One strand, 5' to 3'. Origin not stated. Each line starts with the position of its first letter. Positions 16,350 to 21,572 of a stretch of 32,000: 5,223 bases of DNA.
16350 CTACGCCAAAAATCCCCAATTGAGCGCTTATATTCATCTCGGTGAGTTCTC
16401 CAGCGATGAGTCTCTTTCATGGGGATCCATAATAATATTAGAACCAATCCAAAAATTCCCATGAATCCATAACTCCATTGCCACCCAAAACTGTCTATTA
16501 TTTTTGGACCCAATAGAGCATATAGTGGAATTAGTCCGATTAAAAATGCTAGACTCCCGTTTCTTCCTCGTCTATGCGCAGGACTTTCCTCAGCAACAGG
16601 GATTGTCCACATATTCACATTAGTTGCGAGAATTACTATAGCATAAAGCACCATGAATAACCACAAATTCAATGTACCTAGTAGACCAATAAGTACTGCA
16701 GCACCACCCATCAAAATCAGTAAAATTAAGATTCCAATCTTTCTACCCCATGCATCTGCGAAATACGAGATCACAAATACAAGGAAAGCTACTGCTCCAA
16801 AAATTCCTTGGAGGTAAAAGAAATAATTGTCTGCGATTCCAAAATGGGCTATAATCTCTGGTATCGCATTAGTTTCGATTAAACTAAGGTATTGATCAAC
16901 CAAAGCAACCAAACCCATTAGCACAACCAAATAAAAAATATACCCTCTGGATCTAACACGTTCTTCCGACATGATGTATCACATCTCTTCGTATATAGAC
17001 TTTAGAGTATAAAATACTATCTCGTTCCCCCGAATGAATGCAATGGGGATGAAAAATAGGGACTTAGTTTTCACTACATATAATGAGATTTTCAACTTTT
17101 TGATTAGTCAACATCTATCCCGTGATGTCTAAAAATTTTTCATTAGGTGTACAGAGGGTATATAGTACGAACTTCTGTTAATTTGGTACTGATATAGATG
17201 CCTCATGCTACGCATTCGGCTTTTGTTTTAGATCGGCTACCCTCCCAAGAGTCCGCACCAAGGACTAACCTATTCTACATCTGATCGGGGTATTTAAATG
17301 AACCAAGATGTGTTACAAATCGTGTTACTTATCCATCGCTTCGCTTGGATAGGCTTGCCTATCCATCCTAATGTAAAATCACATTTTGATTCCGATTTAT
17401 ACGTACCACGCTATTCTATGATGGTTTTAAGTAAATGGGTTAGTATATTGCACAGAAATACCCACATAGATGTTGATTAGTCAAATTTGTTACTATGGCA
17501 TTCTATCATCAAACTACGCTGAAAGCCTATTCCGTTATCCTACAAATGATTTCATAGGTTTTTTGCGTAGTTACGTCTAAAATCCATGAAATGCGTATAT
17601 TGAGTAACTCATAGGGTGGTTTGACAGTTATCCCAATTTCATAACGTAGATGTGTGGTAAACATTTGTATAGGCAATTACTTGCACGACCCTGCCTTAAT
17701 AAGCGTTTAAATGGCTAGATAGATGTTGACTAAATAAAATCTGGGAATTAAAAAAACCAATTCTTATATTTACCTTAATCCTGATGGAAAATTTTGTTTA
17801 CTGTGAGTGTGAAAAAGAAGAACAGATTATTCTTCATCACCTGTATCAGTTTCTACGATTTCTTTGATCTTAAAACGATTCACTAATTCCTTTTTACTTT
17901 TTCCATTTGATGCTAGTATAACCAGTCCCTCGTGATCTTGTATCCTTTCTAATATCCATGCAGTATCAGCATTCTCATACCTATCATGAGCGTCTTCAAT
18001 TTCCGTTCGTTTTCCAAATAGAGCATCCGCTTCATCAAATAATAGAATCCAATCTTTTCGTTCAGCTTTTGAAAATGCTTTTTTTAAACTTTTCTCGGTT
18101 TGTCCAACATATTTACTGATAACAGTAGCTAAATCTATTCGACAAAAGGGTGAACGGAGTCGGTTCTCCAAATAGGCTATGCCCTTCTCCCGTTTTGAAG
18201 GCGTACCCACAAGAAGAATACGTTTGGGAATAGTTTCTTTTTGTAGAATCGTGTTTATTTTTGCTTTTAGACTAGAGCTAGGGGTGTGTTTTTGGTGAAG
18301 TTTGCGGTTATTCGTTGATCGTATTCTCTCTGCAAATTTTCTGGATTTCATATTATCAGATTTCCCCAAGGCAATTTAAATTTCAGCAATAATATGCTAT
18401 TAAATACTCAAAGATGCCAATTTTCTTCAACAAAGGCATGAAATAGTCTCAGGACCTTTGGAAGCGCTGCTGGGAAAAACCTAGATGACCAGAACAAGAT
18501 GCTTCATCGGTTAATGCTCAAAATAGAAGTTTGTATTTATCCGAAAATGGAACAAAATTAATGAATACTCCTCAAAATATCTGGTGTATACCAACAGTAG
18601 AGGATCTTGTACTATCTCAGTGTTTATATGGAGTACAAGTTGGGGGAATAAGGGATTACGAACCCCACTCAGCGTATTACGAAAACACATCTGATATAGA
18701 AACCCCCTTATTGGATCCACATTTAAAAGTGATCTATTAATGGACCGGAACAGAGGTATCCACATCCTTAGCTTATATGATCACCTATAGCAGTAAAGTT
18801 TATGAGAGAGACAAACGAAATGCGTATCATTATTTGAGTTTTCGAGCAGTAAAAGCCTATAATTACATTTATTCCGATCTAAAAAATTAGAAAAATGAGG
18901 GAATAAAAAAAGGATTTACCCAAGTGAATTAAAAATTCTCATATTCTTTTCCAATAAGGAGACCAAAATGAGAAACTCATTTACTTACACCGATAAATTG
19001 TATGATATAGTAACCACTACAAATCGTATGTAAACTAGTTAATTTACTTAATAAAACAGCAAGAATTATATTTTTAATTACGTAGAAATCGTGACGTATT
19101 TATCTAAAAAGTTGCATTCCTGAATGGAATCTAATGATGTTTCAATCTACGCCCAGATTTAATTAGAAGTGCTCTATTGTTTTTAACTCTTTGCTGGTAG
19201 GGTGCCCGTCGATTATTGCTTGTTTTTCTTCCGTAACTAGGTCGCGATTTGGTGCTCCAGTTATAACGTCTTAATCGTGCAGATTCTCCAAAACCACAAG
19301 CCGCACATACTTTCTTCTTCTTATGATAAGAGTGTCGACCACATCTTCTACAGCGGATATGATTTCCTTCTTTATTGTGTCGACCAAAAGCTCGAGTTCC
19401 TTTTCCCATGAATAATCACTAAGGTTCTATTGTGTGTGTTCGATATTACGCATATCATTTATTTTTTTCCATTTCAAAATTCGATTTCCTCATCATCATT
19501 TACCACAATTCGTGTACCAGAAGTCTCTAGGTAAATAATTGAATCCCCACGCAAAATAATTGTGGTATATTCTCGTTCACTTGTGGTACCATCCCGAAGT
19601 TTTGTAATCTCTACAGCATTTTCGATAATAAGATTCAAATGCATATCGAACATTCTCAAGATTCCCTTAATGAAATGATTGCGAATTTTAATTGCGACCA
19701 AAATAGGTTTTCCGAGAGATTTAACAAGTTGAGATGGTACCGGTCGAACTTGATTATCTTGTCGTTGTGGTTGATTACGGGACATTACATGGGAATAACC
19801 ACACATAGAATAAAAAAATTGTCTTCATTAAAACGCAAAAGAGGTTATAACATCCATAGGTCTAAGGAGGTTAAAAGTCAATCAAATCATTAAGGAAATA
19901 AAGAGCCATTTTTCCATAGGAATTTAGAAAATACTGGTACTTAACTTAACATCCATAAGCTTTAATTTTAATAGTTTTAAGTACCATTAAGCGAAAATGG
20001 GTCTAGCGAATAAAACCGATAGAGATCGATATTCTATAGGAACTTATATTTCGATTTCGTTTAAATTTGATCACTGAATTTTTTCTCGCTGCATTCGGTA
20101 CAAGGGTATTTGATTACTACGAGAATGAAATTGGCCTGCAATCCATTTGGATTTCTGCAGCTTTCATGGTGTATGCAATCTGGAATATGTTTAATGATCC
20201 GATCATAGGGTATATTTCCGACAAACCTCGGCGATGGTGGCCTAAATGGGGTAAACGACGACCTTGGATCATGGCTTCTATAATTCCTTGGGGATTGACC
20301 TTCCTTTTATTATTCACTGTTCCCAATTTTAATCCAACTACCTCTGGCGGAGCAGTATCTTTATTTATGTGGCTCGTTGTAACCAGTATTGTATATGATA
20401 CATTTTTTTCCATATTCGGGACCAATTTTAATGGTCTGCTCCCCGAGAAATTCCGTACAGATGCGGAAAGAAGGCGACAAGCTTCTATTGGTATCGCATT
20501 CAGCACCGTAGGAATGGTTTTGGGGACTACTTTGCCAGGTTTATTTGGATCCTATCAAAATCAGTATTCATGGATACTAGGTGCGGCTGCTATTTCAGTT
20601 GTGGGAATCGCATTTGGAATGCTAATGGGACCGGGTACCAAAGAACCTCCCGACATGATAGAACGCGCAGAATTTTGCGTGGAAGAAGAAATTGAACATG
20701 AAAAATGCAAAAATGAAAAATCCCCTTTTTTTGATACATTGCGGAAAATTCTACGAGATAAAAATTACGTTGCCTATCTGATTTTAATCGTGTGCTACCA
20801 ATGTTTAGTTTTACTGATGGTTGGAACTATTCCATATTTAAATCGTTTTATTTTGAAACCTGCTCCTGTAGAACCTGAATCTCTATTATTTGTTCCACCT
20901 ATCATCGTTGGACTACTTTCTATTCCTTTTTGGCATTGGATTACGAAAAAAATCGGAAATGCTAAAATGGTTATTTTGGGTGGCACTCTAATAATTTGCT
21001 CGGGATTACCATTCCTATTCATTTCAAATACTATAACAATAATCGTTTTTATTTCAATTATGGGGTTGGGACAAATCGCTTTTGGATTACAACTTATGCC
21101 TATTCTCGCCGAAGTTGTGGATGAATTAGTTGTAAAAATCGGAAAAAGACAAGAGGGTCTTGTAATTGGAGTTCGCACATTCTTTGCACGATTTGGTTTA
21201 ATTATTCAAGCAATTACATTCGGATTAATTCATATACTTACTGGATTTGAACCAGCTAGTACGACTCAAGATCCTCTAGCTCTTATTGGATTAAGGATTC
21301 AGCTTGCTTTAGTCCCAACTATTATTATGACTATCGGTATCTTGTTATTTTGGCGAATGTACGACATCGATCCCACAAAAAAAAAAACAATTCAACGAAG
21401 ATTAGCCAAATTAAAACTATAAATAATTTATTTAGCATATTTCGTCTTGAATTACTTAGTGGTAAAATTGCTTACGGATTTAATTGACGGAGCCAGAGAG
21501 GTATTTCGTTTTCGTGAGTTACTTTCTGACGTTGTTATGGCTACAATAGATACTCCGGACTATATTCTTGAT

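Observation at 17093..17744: Three-site arm-TTAG-arm array bounding two unrelated cassette-like units, with no recombinase in cis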

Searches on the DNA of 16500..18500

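Call 5: search_rna_families(source=window, start=16500, end=18500, threshold=evalue, max_evalue=1)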
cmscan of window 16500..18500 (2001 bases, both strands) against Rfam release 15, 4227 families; matches with E-value up to 1: 0.
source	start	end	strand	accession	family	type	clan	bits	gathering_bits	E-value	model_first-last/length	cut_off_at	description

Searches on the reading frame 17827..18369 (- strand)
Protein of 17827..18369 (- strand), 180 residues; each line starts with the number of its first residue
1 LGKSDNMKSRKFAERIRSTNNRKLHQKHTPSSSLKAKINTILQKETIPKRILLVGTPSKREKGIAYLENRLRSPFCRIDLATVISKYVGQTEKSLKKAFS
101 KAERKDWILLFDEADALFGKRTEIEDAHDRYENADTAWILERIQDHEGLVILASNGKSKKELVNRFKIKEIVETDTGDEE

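Call 32: find_encoding_contigs(protein=window:17827-18369:-, flank=4000, max_places=10)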
Protein window:17827-18369:- (180 aa): no gene with exactly this product is on record in the collection.

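Call 51: search_protein_families(library=pfam, proteins=[window:17827-18369:-], max_evalue=0.001)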
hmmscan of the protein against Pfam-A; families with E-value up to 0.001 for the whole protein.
window:17827-18369:- (180 aa): 1 family
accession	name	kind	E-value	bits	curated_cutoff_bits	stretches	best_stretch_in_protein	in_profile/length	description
PF00004.35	AAA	-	1.1e-11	45.7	21.2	1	69-169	20-126/131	ATPase family associated with various cellular activities (AAA)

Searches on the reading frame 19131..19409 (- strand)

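Call 51: search_protein_families(library=pfam, proteins=[window:19131-19409:-], max_evalue=0.001)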
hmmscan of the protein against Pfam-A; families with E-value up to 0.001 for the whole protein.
window:19131-19409:- (92 aa): 1 family
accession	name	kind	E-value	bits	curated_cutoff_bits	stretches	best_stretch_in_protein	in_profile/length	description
PF01907.25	Ribosomal_L37e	-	7.2e-22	77.7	27.6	1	2-55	1-52/53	Ribosomal protein L37e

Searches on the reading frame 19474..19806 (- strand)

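Call 51: search_protein_families(library=pfam, proteins=[window:19474-19806:-], max_evalue=0.001)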
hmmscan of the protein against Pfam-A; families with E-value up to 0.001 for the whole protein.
window:19474-19806:- (110 aa): 1 family
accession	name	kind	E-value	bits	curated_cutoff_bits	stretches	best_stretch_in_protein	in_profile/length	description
PF01423.28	LSM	-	2e-12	47.1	23.4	1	26-94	2-65/66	LSM domain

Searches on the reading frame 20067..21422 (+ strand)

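Call 51: search_protein_families(library=pfam, proteins=[window:20067-21422:+], max_evalue=0.001)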
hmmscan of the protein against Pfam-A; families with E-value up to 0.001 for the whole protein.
window:20067-21422:+ (451 aa): 2 families
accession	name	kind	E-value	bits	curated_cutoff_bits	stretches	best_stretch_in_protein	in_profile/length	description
PF13347.12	MFS_2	-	9.8e-65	219.2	27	1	8-435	21-426/427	MFS/sugar transport protein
PF07690.21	MFS_1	-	4.6e-24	85.4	33.4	1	17-380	22-345/347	Major Facilitator Superfamily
